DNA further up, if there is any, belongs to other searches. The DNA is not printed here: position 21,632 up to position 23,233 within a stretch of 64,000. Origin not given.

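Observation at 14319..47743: Concentration of five different oxidative or folate-dependent N-demethylase-type enzymes with no visible Rieske reductase partner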

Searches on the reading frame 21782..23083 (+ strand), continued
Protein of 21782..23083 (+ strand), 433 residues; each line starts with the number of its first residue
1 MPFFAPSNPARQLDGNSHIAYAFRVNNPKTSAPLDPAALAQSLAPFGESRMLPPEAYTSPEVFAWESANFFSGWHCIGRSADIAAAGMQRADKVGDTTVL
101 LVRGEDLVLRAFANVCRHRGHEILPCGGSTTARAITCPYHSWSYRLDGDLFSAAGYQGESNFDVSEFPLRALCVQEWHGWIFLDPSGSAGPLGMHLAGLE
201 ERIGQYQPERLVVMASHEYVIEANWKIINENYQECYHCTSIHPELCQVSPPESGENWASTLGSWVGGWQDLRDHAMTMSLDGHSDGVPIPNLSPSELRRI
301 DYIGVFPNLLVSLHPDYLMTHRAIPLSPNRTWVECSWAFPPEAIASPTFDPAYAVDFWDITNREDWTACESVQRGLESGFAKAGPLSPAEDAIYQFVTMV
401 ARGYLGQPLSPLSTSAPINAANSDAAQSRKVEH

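Call 37: search_protein_families(library=pfam, proteins=[L022:13477-14493:-, L080:12732-13745:-, L018:2272-3663:+, L030:6267-6938:-, L077:1779-2375:-, L019:8003-8311:+, L022:7757-8038:+, L040:9277-9597:+, L018:19109-19420:+, L033:14523-14918:-], max_evalue=0.01)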
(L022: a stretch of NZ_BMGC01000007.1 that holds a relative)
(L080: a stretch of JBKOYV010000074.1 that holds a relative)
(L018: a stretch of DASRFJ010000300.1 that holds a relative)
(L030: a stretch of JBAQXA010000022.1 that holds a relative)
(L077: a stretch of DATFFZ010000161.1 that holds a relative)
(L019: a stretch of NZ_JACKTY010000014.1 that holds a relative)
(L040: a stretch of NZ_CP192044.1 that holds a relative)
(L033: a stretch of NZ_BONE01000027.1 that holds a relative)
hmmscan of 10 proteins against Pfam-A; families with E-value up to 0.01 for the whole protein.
L022:13477-14493:- (339 aa): 5 families
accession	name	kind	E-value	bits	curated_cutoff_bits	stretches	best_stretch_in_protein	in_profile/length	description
PF22290.1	DmmA-like_N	-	5.8e-14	53.1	33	1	124-238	10-124/124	Dimethylamine monooxygenase subunit DmmA-like, N-terminal domain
PF00111.32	Fer2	-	3.4e-13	49.8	21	1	257-329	2-75/77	2Fe-2S iron-sulfur cluster binding domain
PF13510.11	Fer2_4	-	0.002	18.6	22.8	1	255-305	3-63/82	2Fe-2S iron-sulfur cluster binding domain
PF00175.26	NAD_binding_1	-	0.0036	18.4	22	0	137-171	1-38/109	Oxidoreductase NAD-binding domain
PF08030.17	NAD_binding_6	-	0.0084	16.6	22.2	0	136-153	5-22/156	Ferric reductase NAD binding domain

L080:12732-13745:- (338 aa): 2 families
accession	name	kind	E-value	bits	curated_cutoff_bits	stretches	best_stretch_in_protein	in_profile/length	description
PF04239.17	DUF421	-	8.1e-18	64.6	23.6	1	260-329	2-71/129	YetF C-terminal domain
PF20730.2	YetF_N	-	0.00027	21.1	26.5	1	185-223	4-42/76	YetF N-terminal transmembrane domain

L018:2272-3663:+ (464 aa): 0 families

L030:6267-6938:- (224 aa): 0 families

L077:1779-2375:- (199 aa): 0 families

L019:8003-8311:+ (103 aa): 0 families

L022:7757-8038:+ (94 aa): 0 families

L040:9277-9597:+ (107 aa): 0 families

L018:19109-19420:+ (104 aa): 0 families

L033:14523-14918:- (132 aa): 0 families

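Call 44: search_dna_similar(query=window:21782-23083:+, collection=plasmids, mode=protein, max_rows=25)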
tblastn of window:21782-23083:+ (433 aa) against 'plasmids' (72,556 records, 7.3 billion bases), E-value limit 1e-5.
Records with a match: 963; places in all: 1434; records where one place covers at least 80% of the query: 376.
Best place of each record, by identity: <60% 963.
By first word of the organism name: Rhizobium 140; Sinorhizobium 88; Phaeobacter 66; Rhodococcus 61; Pseudosulfitobacter 40; Paracoccus 31; Sphingobium 29; Pseudomonas 27; Azospirillum 24; Novosphingobium 22; and 126 more.
By predicted mobility (MOB-suite, as given by PLSDB): non-mobilizable 548; conjugative 302; mobilizable 113.
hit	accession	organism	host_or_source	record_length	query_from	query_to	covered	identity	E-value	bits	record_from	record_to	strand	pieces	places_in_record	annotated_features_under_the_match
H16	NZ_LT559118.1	Nonomuraea gerenzanensis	-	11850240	52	409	83%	35.3%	6e-58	212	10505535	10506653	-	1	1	none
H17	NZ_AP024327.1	Caballeronia sp. NK8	-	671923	3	429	99%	29.0%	2e-36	149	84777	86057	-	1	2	aromatic ring-hydroxylating dioxygenase subunit alpha | NAD(P)-dependent oxidoreductase | ABC transporter substrate-binding protein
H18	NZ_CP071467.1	Priestia megaterium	whole organism,Hypersaline environment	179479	52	400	81%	35.4%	2e-59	217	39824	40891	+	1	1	aromatic ring-hydroxylating dioxygenase subunit alpha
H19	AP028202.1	Paraburkholderia largidicola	Physopelta gutta,midgut,Midgut crypts ...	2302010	6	401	91%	30.8%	1e-43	170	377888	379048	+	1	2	aromatic ring-hydroxylating dioxygenase subunit alpha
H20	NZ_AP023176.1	Paraburkholderia largidicola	Physopelta gutta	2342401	6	401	91%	30.8%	1e-43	170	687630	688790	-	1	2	none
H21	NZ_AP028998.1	Paraburkholderia sp. 22B1P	-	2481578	6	401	91%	30.8%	1e-43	170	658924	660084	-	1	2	none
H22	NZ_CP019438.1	Thioclava nitratireducens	pure culture,Surface seawater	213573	22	407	89%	30.5%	8e-37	150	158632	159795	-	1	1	SRPBCC family protein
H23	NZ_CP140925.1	Sinorhizobium medicae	Medicago lupulina,whole organism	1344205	24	422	86%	31.3%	4e-21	159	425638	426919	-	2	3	record has no annotation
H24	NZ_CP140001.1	Novosphingobium capsulatum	-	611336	24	422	92%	29.1%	5e-35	145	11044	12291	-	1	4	aromatic ring-hydroxylating dioxygenase subunit alpha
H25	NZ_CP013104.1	Paraburkholderia caribensis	-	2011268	45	401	82%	32.5%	2e-45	176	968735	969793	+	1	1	none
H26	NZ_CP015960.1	Paraburkholderia caribensis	Mimosa,single cell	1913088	45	401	82%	32.4%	1e-45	176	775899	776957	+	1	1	none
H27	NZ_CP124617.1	Tropicibacter oceani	pure culture,sediment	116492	24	423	92%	28.9%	7e-35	145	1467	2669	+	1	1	SRPBCC family protein | NAD(P)/FAD-dependent oxidoreductase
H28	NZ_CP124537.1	Fuscovulum ytuae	pure culture,sediment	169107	52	396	80%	33.4%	3e-39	158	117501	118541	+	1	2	aromatic ring-hydroxylating dioxygenase subunit alpha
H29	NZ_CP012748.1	Paraburkholderia caribensis MBA4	soil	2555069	45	401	82%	32.2%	3e-45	175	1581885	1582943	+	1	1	none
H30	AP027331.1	Sphingobium sp. TomTYG65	-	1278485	52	415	84%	31.5%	8e-36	147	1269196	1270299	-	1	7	(2Fe-2S) ferredoxin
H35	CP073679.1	Sinorhizobium meliloti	Medicago truncatula,cell culture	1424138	26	422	92%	28.6%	3e-34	143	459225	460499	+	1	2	aromatic ring-hydroxylating dioxygenase subunit alpha | stc4: stachydrine N-demethylase reductase subunit Stc4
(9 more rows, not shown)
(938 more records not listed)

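Call 45: get_annotated_region(hit=H35, flank=8000)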
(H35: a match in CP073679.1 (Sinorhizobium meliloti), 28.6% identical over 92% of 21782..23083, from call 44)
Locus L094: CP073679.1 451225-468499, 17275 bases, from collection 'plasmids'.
description: Sinorhizobium meliloti strain ABS7 plasmid pSymA, complete sequence
organism: Sinorhizobium meliloti (NCBI taxid 382)
taxonomy: Bacteria; Pseudomonadota; Alphaproteobacteria; Hyphomicrobiales; Rhizobiaceae; Sinorhizobium; Sinorhizobium meliloti
host: -; source: Medicago truncatula,cell culture; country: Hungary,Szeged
typing (MOB-suite, as given by PLSDB): conjugative; relaxase MOBQ; mating-pair formation MPF_T
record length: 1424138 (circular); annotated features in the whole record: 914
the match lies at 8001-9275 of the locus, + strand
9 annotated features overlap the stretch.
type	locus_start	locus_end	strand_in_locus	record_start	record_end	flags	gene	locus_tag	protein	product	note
CDS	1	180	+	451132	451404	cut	-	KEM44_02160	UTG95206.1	hypothetical protein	-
CDS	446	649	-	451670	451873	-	-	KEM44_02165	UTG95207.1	cold-shock protein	-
CDS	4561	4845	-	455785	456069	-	groES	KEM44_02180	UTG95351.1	co-chaperone GroES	-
CDS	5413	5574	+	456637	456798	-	-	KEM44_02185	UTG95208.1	hypothetical protein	-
CDS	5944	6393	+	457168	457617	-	-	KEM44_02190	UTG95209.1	MucR family transcriptional regulator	-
CDS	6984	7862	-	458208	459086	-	-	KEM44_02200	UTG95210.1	LysR family transcriptional regulator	-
CDS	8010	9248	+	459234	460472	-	-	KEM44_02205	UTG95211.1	aromatic ring-hydroxylating dioxygenase subunit alpha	-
CDS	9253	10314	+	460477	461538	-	stc4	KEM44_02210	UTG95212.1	stachydrine N-demethylase reductase subunit Stc4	-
CDS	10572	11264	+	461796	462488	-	stc3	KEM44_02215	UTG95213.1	stachydrine N-demethylase Stc3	-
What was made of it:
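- Closest known: Stachydrine demethylase Stc2 with Stc4/Stc3, and StcD. Different: stc4 (reductase) and stc3 (flavin-reductase-like) directly follow stc2 (call 45).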

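Call 61: get_annotated_region(hit=H27, flank=9000)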
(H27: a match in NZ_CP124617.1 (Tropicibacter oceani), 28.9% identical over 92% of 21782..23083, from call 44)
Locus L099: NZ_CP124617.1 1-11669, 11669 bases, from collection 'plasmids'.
description: Tropicibacter oceani strain YMD87 plasmid unnamed1, complete sequence
organism: Tropicibacter oceani (NCBI taxid 3058420)
taxonomy: Bacteria; Pseudomonadota; Alphaproteobacteria; Rhodobacterales; Roseobacteraceae; Tropicibacter; Tropicibacter oceani
host: -; source: pure culture,sediment; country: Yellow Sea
typing (MOB-suite, as given by PLSDB): non-mobilizable
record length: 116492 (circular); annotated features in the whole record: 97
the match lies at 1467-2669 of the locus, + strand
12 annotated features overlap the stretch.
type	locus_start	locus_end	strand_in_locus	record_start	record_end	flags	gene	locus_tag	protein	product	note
CDS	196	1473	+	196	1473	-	-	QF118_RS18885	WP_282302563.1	NAD(P)/FAD-dependent oxidoreductase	-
CDS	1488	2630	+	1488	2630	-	-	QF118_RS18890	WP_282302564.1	SRPBCC family protein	-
CDS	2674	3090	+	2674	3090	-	-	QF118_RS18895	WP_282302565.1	RidA family protein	-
CDS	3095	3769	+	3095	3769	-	-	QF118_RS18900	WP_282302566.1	DUF1028 domain-containing protein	-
CDS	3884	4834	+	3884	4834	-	-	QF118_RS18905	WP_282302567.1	LysR family transcriptional regulator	-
CDS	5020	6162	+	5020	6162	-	argE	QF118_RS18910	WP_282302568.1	acetylornithine deacetylase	GO:0006592 - ornithine biosynthetic process [Evidence IEA]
CDS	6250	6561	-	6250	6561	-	-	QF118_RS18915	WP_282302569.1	ETC complex I subunit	-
CDS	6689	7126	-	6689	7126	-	-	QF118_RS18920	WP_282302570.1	hypothetical protein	-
CDS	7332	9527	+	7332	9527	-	uvrB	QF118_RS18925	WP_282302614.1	excinuclease ABC subunit UvrB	GO:0006289 - nucleotide-excision repair [Evidence IEA]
CDS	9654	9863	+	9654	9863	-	-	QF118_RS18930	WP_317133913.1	aspartate aminotransferase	-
CDS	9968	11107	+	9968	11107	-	-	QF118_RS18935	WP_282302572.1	Gfo/Idh/MocA family oxidoreductase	-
CDS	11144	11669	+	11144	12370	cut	-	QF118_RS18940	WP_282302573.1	D-mannonate dehydratase ManD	-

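Call 62: get_annotated_region(hit=H18, flank=9000)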
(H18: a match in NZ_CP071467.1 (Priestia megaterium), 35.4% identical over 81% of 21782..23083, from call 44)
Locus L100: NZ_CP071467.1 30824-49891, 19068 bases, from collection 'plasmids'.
description: Priestia megaterium strain H2 plasmid punamed1, complete sequence
organism: Priestia megaterium (NCBI taxid 1404)
taxonomy: Bacteria; Bacillota; Bacilli; Bacillales; Bacillaceae; Priestia; Priestia megaterium
host: -; source: whole organism,Hypersaline environment; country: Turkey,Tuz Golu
typing (MOB-suite, as given by PLSDB): mobilizable; replicon rep_cluster_385; relaxase MOBP
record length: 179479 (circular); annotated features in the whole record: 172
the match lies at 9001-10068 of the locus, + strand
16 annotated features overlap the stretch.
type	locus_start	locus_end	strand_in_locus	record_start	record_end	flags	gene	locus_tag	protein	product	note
CDS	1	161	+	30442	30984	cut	-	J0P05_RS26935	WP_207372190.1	peroxiredoxin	-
CDS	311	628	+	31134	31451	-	trxA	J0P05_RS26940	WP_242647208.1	thioredoxin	-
CDS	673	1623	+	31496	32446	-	trxB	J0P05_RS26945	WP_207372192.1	thioredoxin-disulfide reductase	-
CDS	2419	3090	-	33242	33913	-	-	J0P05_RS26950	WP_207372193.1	GNAT family N-acetyltransferase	-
CDS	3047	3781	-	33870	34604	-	-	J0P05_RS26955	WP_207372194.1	GNAT family N-acetyltransferase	-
CDS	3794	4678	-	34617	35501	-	-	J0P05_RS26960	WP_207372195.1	carbon-nitrogen hydrolase family protein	-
CDS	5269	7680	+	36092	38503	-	-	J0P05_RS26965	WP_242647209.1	FAD-dependent oxidoreductase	-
CDS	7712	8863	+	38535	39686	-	solA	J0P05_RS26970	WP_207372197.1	N-methyl-L-tryptophan oxidase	-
CDS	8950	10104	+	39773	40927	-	-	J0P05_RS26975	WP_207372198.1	aromatic ring-hydroxylating dioxygenase subunit alpha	-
CDS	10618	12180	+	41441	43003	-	-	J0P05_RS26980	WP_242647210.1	BCCT family transporter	GO:0071705 - nitrogen compound transport [Evidence IEA]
CDS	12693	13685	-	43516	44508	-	-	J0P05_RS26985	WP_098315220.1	NAD(P)/FAD-dependent oxidoreductase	-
CDS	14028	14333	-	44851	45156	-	-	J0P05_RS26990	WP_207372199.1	iron-sulfur cluster biosynthesis family protein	-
CDS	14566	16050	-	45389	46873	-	gcvPB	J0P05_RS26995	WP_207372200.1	aminomethyl-transferring glycine dehydrogenase subunit GcvPB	GO:0006546 - glycine catabolic process [Evidence IEA]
CDS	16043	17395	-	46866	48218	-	gcvPA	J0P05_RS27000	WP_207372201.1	aminomethyl-transferring glycine dehydrogenase subunit GcvPA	GO:0006546 - glycine catabolic process [Evidence IEA]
CDS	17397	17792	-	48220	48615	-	gcvH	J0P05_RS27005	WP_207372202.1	glycine cleavage system protein GcvH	GO:0019464 - glycine decarboxylation via glycine cleavage system [Evidence IEA]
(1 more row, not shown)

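Call 78: search_protein_families(library=pfam, alignment_id=A3, max_evalue=0.01)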
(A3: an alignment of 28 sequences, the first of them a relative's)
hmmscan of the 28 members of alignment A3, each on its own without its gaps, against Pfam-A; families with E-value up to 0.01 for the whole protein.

A. member 1, L017:13295-13555:- (87 aa): 0 families

B. families by the number of members that match (of 28 scanned): 16 families
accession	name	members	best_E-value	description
PF00037.32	Fer4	3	4.3e-13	4Fe-4S binding domain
PF12838.12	Fer4_7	3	2.3e-10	4Fe-4S dicluster domain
PF13237.11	Fer4_10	3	4.6e-10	4Fe-4S dicluster domain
PF12797.12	Fer4_2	3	3.2e-08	4Fe-4S binding domain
PF14697.11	Fer4_21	3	5.2e-08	4Fe-4S dicluster domain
PF13187.11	Fer4_9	3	1.7e-07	4Fe-4S dicluster domain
PF13183.11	Fer4_8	3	2.6e-06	4Fe-4S dicluster domain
PF12800.12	Fer4_4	3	4.7e-06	4Fe-4S binding domain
PF12837.12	Fer4_6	3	4.9e-05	4Fe-4S binding domain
PF13484.11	Fer4_16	2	8.8e-08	4Fe-4S double cluster binding domain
PF25160.1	LdpA_Fe-S-bd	2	4.2e-05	LdpA Fe-S cluster-binding domain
PF12798.12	Fer4_3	2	0.00055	4Fe-4S binding domain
PF13534.11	Fer4_17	2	0.00098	4Fe-4S dicluster domain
PF13746.11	Fer4_18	1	1.8e-07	4Fe-4S dicluster domain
PF13370.11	Fer4_13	1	0.0073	4Fe-4S single cluster domain of Ferredoxin I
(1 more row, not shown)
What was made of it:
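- Tried and rejected: The 28 of the rest that lie in those loci, scanned as a set, gave three Fer4 proteins and nothing else relevant (call 78).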
